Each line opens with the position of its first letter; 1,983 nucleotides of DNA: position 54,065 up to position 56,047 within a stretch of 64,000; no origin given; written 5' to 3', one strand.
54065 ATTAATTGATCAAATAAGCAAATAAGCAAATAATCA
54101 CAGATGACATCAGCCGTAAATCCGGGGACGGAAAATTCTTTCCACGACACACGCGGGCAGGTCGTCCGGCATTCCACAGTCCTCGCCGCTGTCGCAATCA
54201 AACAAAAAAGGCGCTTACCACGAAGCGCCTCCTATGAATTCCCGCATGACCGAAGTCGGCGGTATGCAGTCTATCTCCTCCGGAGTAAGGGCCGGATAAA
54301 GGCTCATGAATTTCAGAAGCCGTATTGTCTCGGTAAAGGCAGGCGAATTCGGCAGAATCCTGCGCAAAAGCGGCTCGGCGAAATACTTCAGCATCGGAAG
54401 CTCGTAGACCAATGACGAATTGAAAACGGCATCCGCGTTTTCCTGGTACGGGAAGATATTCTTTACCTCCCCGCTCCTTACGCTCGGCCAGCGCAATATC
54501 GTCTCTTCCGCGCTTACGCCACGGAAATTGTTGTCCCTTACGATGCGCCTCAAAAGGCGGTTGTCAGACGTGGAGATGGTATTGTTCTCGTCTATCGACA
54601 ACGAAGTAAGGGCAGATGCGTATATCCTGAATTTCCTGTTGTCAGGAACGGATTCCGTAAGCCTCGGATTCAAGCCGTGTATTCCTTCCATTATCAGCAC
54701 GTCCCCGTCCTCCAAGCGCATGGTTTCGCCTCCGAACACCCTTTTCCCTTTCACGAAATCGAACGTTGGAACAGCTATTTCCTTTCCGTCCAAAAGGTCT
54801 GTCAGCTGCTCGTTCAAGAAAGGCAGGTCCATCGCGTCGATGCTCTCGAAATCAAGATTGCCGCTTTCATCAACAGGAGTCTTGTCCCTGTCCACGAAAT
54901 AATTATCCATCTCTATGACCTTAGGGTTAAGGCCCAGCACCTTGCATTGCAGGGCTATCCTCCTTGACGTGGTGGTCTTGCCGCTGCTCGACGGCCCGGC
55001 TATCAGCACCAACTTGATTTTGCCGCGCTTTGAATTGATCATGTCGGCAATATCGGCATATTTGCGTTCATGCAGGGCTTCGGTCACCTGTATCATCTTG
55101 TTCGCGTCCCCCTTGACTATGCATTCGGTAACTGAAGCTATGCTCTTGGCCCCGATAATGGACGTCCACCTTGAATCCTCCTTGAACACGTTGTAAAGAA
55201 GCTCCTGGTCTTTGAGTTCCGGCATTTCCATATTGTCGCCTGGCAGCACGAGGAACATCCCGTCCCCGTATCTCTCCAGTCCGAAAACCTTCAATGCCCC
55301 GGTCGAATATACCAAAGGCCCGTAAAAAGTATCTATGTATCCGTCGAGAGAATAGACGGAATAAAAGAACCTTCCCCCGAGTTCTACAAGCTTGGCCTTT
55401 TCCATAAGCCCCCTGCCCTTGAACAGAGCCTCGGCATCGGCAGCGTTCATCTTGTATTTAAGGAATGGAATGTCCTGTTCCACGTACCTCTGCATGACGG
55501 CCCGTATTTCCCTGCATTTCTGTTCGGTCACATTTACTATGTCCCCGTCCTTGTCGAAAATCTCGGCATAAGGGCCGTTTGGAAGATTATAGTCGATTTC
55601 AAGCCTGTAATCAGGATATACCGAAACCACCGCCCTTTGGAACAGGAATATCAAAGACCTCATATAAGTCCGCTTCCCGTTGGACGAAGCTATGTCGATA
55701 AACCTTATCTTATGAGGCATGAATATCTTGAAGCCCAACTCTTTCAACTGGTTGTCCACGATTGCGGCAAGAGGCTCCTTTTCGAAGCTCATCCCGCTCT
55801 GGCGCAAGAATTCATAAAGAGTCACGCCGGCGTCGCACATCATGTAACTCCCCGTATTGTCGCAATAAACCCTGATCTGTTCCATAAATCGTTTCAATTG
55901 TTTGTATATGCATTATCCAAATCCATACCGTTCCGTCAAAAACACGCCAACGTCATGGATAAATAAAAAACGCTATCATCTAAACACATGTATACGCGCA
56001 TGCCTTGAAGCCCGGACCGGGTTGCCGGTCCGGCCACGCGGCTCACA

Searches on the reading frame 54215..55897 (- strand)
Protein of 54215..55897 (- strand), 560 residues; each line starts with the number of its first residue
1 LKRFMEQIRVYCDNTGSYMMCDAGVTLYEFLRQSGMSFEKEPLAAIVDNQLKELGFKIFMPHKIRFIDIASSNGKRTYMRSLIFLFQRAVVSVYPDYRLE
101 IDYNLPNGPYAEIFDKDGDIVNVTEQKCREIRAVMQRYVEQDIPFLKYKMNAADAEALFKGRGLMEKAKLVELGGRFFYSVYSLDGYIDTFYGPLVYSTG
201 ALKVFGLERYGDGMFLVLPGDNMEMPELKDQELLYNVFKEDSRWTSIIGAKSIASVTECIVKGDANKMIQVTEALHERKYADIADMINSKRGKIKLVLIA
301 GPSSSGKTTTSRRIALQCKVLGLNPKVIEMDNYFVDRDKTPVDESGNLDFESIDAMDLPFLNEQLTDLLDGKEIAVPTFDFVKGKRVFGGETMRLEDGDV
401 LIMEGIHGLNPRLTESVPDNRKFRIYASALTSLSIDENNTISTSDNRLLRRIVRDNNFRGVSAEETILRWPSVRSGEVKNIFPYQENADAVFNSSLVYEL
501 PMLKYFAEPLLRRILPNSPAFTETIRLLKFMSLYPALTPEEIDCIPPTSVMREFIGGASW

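Call 86: search_protein_families(library=pfam, proteins=[window:54215-55897:-], max_evalue=0.001)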
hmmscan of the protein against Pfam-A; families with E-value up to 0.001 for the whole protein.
window:54215-55897:- (560 aa): 1 family
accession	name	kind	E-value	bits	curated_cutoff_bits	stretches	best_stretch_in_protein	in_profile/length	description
PF00485.24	PRK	-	4.3e-16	59.8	22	1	299-494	4-189/196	Phosphoribulokinase / Uridine kinase family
